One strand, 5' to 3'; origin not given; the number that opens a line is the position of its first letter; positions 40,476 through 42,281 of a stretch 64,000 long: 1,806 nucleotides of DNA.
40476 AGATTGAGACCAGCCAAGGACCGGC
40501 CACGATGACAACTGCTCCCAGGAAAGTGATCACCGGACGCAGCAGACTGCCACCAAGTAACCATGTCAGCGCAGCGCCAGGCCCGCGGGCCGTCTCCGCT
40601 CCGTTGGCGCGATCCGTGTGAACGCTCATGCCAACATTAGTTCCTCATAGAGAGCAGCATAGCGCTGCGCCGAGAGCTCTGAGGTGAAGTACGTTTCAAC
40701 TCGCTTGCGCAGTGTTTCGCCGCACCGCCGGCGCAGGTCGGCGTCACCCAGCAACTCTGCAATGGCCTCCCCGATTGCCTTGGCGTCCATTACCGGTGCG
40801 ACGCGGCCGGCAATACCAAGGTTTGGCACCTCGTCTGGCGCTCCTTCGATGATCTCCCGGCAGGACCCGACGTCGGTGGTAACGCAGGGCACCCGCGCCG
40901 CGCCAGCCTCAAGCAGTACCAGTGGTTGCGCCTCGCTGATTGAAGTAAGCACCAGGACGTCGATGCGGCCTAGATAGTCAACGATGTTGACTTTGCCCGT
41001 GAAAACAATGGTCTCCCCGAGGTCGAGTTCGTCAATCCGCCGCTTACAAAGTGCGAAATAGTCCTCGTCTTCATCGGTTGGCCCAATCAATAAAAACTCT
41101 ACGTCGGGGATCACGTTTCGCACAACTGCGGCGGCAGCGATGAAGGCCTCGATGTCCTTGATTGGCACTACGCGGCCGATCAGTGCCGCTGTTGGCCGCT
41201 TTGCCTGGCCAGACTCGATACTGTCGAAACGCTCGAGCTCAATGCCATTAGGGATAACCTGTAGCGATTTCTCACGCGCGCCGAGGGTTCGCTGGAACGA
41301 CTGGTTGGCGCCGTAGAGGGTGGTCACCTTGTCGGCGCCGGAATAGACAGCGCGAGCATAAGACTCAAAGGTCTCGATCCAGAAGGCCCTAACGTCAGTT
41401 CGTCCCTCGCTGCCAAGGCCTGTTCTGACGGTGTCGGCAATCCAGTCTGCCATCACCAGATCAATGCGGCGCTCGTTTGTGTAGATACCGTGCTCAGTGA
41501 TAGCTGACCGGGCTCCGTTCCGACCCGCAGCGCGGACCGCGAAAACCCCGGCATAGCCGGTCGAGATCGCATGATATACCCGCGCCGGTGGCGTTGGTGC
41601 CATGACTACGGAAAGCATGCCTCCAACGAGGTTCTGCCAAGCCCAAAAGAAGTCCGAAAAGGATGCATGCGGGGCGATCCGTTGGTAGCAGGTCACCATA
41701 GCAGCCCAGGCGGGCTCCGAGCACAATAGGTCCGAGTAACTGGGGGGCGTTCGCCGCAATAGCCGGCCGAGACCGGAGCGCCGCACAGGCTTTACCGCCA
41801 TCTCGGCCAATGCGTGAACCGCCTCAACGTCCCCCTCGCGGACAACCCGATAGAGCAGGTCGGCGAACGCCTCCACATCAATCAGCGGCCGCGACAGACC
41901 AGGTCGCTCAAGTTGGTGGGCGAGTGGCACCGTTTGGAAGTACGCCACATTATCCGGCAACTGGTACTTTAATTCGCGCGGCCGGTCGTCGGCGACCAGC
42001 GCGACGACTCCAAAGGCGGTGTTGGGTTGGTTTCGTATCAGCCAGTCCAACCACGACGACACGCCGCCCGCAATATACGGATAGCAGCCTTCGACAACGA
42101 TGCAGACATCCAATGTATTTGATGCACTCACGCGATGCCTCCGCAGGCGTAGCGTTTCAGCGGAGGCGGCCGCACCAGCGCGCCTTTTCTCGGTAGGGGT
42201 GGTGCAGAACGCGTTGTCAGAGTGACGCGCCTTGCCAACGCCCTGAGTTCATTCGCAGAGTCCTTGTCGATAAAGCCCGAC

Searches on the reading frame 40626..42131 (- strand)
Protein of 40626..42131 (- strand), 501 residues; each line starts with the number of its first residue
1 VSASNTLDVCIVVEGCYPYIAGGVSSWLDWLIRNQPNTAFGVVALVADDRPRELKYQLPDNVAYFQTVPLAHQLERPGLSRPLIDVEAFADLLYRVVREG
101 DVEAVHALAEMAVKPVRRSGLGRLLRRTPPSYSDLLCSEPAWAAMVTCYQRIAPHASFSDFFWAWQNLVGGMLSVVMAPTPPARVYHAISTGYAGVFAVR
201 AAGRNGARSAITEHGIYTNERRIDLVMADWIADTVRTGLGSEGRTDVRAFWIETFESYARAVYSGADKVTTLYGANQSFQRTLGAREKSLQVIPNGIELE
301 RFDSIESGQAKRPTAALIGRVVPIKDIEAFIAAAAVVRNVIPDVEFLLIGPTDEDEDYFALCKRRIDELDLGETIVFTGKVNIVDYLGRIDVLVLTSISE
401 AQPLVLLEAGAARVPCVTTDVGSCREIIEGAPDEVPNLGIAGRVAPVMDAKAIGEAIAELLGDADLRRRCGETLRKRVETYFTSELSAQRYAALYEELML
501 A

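Call 7: search_protein_families(library=pfam, proteins=[window:40626-42131:-], max_evalue=0.01)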
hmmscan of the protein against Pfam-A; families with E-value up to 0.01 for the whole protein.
window:40626-42131:- (501 aa): 6 families
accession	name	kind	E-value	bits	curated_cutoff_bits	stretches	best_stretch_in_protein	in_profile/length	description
PF11997.14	DUF3492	-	9.5e-68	229.3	23.3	1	8-287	2-267/268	Domain of unknown function (DUF3492)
PF00534.26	Glycos_transf_1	-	5.4e-26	91.6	26.4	1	310-477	13-172/172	Glycosyl transferases group 1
PF13692.12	Glyco_trans_1_4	-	2.3e-23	83.5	27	1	313-463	2-142/142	Glycosyl transferases group 1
PF20706.3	GT4-conflict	-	2.6e-06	27.1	26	1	279-485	161-379/385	Family 4 Glycosyltransferase in conflict systems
PF13579.12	Glyco_trans_4_4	-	9.2e-05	23.3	29.7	1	176-296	67-158/158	Glycosyl transferase 4-like domain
PF13439.12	Glyco_transf_4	-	0.00012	22.5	28.5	1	186-301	76-170/170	Glycosyltransferase Family 4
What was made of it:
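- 40626..42131 (-): pelF (GT4 glycosyltransferase). Pfam DUF3492 plus Glycos_transf_1 (call 7).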

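Call 8: search_protein_families(library=ncbifam, proteins=[window:40626-42131:-], max_evalue=0.01)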
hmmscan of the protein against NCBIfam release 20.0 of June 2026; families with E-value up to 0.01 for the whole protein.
window:40626-42131:- (501 aa): 26 families (the best 25 are shown)
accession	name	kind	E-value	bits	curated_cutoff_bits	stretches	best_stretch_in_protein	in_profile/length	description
NF038011.1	PelF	equivalog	7.5e-119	397.9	100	1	8-495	1-489/489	GT4 family glycosyltransferase PelF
TIGR03088.1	stp2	hypoth_equivalog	1.8e-21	76.6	409.05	1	279-498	151-373/374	TIGR03088 family PEP-CTERM/XrtA system glycosyltransferase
NF041876.1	EPS_EpsE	equivalog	5.9e-21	75.1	400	1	281-489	178-387/389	exopolysaccharide biosynthesis GT4 family glycosyltransferase EpsE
TIGR03999.1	thiol_BshA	equivalog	2.6e-18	66.1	273.7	1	265-499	144-374/375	N-acetyl-alpha-D-glucosaminyl L-malate synthase BshA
TIGR04063.1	stp3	hypoth_equivalog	1e-14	54.3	442.05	1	261-499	153-396/397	TIGR04063 family PEP-CTERM/XrtA system glycosyltransferase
NF038229.1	Glyco4_Geo_Pelo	equivalog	9.3e-13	47.9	400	1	260-499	104-337/338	GPMC system family 4 glycosyltransferase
NF038255.1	exopoly_VpsD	equivalog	7.2e-12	44.8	300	1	286-499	175-380/381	VpsD family glycosyltransferase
NF047684.1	TeichurnBiosyTuaC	equivalog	7.9e-12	44.8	550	1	258-498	158-389/391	teichuronic acid biosynthesis protein TuaC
NF041010.1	glycosy_Agl16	equivalog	5.5e-11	41.9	575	1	282-498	150-351/352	glycosylation protein Agl16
TIGR02149.1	glgA_Coryne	subfamily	6.1e-11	42.1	302.4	1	287-498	168-390/391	glycogen synthase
TIGR04157.1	glyco_rSAM_CFB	subfamily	2.4e-08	33.4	400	1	280-495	185-406/406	TIGR04157 family glycosyltransferase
TIGR03449.1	mycothiol_MshA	equivalog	3.3e-08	32.8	462.5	1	281-499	181-404/406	D-inositol-3-phosphate glycosyltransferase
TIGR04047.1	MSMEG_0565_glyc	hypoth_equivalog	3.5e-08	32.9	259.85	1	290-496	161-372/373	MSMEG_0565 family glycosyltransferase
NF050056.1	ProtGlycPglH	equivalog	3.6e-08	32.9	600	1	262-497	134-352/354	GalNAc-alpha-(1->4)-GalNAc-alpha-(1->3)-diNAcBac-PP-undecaprenol alpha-1,4-N-acetyl-D-galactosaminyltransferase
NF011726.0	PRK15179.1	equivalog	4.1e-08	32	733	1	314-459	519-668/694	Vi polysaccharide biosynthesis protein TviE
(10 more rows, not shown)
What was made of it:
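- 40626..42131 (-): NCBIfam PelF 398 bits, cut-off 100 (call 8).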

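Call 37: search_dna_similar(query=window:40626-42131:-, collection=plasmids, mode=protein, max_rows=25)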
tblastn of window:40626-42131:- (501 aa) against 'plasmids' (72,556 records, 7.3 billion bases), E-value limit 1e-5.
Records with a match: 348; places in all: 463; records where one place covers at least 80% of the query: 41.
Best place of each record, by identity: 60-80% 4; <60% 344.
By first word of the organism name: Sinorhizobium 98; Rhizobium 55; Ensifer 17; Streptomyces 13; Azospirillum 11; Deinococcus 10; Sulfitobacter 6; Caballeronia 6; Vibrio 6; Cupriavidus 5; and 76 more.
By predicted mobility (MOB-suite, as given by PLSDB): non-mobilizable 201; mobilizable 78; conjugative 69.
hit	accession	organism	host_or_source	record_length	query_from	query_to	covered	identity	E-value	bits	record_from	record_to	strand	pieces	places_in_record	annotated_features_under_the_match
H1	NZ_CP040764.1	Paracoccus liaowanqingii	Tibetan antelope,cell culture,feces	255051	3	499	99%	66.1%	0e+0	664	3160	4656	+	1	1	pelF: GT4 family glycosyltransferase PelF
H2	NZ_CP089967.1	Cereibacter azotoformans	Owen's River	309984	4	498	99%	62.7%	0e+0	619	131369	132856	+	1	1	pelF: GT4 family glycosyltransferase PelF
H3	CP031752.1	Cereibacter sphaeroides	cell culture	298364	4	498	99%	62.5%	0e+0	617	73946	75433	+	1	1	DUF3492 domain-containing protein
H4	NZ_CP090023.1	Cereibacter azotoformans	cell culture,Aquaculture sediment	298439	4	498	99%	62.5%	0e+0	617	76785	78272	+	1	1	pelF: GT4 family glycosyltransferase PelF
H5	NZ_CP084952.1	Sulfitobacter indolifex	cell culture,Seawater from the North ...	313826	1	498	99%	57.6%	0e+0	594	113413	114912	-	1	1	pelF: GT4 family glycosyltransferase PelF | hypothetical protein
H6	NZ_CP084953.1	Sulfitobacter indolifex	cell culture,Seawater from the North ...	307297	1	498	99%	57.6%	0e+0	594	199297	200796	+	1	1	pelF: GT4 family glycosyltransferase PelF | hypothetical protein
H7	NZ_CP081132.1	Sulfitobacter sp. W074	-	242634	1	498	99%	56.6%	0e+0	582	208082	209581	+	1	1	pelF: GT4 family glycosyltransferase PelF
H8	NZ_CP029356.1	Azospirillum thermophilum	cell culture,hot spring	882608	8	497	98%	43.1%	1e-116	385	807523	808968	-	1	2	pelF: GT4 family glycosyltransferase PelF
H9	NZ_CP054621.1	Azospirillum oryzae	cell culture,soil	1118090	8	497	98%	42.1%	2e-113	375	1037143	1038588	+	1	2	record has no annotation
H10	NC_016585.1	Azospirillum lipoferum 4B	-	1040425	8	497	98%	41.2%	4e-110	366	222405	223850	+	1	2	none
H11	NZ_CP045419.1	Pseudoalteromonas sp. THAF3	pure culture,Surface of a polyethylene ...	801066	7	499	98%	37.9%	3e-91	311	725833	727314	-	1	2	pelF: GT4 family glycosyltransferase PelF | hypothetical protein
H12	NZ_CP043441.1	Cupriavidus campinensis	cell culture,soil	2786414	4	499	99%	37.3%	3e-80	280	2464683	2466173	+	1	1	none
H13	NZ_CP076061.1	Cupriavidus sp. EM10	Pure-cultured cell,sewage water sludge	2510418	4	499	98%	37.5%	6e-66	278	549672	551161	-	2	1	none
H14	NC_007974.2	Cupriavidus metallidurans CH34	-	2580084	4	499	99%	36.8%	6e-80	279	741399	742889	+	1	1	none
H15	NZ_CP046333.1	Cupriavidus metallidurans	sedimentation pond in a zinc factory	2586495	4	499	99%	36.8%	6e-80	279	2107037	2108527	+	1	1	none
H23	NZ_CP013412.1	Burkholderia thailandensis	environmental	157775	4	498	99%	35.9%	4e-80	279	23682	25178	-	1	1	pelF: GT4 family glycosyltransferase PelF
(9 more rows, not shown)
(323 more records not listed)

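Call 38: get_annotated_region(hit=H2, flank=20000)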
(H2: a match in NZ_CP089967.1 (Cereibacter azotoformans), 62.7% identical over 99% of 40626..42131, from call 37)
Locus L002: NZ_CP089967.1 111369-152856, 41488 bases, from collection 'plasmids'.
description: Cereibacter azotoformans strain ORIO plasmid pORIO1, complete sequence
organism: Cereibacter azotoformans (NCBI taxid 43057)
taxonomy: Bacteria; Pseudomonadota; Alphaproteobacteria; Rhodobacterales; Paracoccaceae; Cereibacter; Cereibacter azotoformans
host: -; source: Owen's River; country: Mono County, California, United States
typing (MOB-suite, as given by PLSDB): non-mobilizable; replicon rep_cluster_252
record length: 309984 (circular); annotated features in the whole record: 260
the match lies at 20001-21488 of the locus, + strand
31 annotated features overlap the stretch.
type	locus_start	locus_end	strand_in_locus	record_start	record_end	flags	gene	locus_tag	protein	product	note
CDS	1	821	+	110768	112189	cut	-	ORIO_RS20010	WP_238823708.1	form I ribulose bisphosphate carboxylase large subunit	-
CDS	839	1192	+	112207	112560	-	-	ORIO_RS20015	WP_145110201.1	ribulose bisphosphate carboxylase small subunit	-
CDS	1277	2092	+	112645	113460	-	-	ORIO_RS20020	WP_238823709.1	CbbQ/NirQ/NorQ/GpvN family protein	-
CDS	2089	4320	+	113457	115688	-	-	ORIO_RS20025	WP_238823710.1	VWA domain-containing protein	-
CDS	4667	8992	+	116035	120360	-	-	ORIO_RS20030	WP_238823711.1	hypothetical protein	-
CDS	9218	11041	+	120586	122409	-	glmS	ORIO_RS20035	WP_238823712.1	glutamine--fructose-6-phosphate transaminase (isomerizing)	GO:0006040 - amino sugar metabolic process [Evidence IEA]; GO:0009252 - peptidoglycan biosynthetic process [Evidence ...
CDS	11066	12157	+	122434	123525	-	galE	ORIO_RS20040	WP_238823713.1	UDP-glucose 4-epimerase GalE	GO:0006012 - galactose metabolic process [Evidence IEA]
CDS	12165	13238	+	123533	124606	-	-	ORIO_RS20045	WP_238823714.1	endo alpha-1,4 polygalactosaminidase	-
CDS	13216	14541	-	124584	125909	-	-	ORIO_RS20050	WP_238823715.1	hypothetical protein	-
CDS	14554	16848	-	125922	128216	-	-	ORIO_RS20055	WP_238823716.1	hypothetical protein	-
CDS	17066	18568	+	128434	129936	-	-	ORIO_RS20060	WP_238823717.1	polysaccharide biosynthesis/export family protein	GO:0015774 - polysaccharide transport [Evidence IEA]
CDS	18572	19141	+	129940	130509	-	-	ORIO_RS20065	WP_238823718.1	hypothetical protein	-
CDS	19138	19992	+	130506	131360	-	-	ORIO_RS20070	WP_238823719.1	hypothetical protein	-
CDS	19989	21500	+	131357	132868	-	pelF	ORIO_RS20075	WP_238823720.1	GT4 family glycosyltransferase PelF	-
CDS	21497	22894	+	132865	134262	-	pelG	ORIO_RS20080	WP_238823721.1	exopolysaccharide Pel transporter PelG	-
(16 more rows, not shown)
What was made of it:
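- The same cluster is on the Cereibacter azotoformans plasmid pORIO1 (call 38).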

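Call 39: get_annotated_region(hit=H23, flank=12000)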
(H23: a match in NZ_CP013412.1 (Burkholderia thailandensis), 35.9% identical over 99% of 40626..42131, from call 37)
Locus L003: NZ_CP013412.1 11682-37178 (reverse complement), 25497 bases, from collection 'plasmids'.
description: Burkholderia thailandensis strain 2002721643 plasmid p2002721643, complete sequence
organism: Burkholderia thailandensis (NCBI taxid 57975)
taxonomy: Bacteria; Pseudomonadota; Betaproteobacteria; Burkholderiales; Burkholderiaceae; Burkholderia; Burkholderia thailandensis
host: -; source: environmental; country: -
typing (MOB-suite, as given by PLSDB): non-mobilizable; replicon rep_cluster_465
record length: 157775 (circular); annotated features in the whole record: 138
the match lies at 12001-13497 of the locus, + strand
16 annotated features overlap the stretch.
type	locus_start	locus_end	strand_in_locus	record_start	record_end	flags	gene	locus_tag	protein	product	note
CDS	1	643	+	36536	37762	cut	-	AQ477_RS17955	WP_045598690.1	ISL3 family transposase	-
CDS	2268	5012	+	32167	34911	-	-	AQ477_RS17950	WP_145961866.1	sugar ABC transporter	-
CDS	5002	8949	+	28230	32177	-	-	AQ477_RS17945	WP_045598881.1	tetratricopeptide repeat protein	-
CDS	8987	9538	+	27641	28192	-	-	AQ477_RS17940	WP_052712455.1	hypothetical protein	-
CDS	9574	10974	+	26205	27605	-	-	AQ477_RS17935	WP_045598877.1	PelD GGDEF domain-containing protein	-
CDS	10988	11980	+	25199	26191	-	-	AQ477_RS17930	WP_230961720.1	hypothetical protein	-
CDS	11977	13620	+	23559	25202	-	pelF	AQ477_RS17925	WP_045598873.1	GT4 family glycosyltransferase PelF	-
CDS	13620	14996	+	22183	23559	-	pelG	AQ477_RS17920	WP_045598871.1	exopolysaccharide Pel transporter PelG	-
CDS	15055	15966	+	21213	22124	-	-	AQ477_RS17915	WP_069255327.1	endo alpha-1,4 polygalactosaminidase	-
CDS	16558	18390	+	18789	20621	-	glmS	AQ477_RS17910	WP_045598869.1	glutamine--fructose-6-phosphate transaminase (isomerizing)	GO:0006040 - amino sugar metabolic process [Evidence IEA]; GO:0009252 - peptidoglycan biosynthetic process [Evidence ...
CDS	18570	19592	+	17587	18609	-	galE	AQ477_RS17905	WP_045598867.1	UDP-glucose 4-epimerase GalE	GO:0006012 - galactose metabolic process [Evidence IEA]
CDS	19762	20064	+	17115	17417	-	-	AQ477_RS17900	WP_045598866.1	transposase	GO:0006313 - DNA transposition [Evidence IEA]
CDS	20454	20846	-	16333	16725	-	-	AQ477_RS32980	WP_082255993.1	MAPEG family protein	-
CDS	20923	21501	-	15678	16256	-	-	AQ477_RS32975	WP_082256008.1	recombinase family protein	GO:0006310 - DNA recombination [Evidence IEA]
CDS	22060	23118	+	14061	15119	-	-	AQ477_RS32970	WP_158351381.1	EAL domain-containing protein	-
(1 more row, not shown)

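Call 42: find_homologous_proteins(query=L003:3168-5009:+)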
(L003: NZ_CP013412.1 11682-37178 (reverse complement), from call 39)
Query L003:3168-5009:+ (614 aa): 1938 proteins with E <= 0.001 among 8000 candidates; the best 120 are listed.
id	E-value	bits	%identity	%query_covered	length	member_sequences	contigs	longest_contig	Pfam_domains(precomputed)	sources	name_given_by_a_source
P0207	0.0e+0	1435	100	100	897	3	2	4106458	-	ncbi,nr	ncbi:sugar ABC transporter [Burkholderia thailandensis]|nr:sugar ABC transporter [Burkholderia thail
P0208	0.0e+0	1019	70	100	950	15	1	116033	-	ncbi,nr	ncbi:hypothetical protein R75483_06131 [Paraburkholderia domus]|nr:hypothetical protein R75483_06131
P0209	3.0e-298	1009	70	100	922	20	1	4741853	-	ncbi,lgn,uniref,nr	ncbi:polysaccharide deacetylase family protein [Paraburkholderia bryophila]|uniref:polysaccharide de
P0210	5.1e-297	1005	69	100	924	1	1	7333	-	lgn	-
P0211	2.7e-296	1002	69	100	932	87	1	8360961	-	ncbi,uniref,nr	ncbi:hypothetical protein B0G81_6539 [Paraburkholderia sp. BL6665CI2N2]|uniref:polysaccharide deacet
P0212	3.7e-295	999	69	100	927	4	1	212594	-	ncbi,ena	-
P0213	4.2e-295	998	69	100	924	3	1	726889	-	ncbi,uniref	ncbi:sugar ABC transporter [Paraburkholderia sp. IW21]|uniref:sugar ABC transporter n=1 Tax=Paraburk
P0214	1.1e-294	997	68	100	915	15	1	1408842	-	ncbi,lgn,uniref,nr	ncbi:sugar ABC transporter [Caballeronia sp. LP006]|uniref:sugar ABC transporter n=1 Tax=Caballeroni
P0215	1.9e-294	996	69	100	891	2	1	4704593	-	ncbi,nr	ncbi:sugar ABC transporter [Paraburkholderia bryophila]|nr:sugar ABC transporter [Paraburkholderia b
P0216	2.0e-290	983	68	100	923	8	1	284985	-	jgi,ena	-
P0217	2.9e-290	982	69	99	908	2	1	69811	-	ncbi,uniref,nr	ncbi:sugar ABC transporter [Caballeronia sp. BR00000012568055]|uniref:sugar ABC transporter n=1 Tax=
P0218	2.2e-289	979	68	100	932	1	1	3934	-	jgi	jgi:polysaccharide biosynthesis protein PelA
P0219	8.1e-289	978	68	100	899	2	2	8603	-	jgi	jgi:hypothetical protein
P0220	1.2e-288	977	68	100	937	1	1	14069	-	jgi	jgi:polysaccharide biosynthesis protein PelA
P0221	1.4e-287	973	67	100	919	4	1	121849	-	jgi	-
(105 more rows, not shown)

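Call 66: search_solved_structures(query=L003:2268-5009:+, max_evalue=0.01)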
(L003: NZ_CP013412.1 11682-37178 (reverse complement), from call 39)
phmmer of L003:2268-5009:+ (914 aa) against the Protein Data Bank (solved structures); distinct sequences matched with E-value up to 0.01: 1.
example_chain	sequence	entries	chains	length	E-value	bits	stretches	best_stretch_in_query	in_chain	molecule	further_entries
9cgy_A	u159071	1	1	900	1.9e-129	436.5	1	198-883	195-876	PelA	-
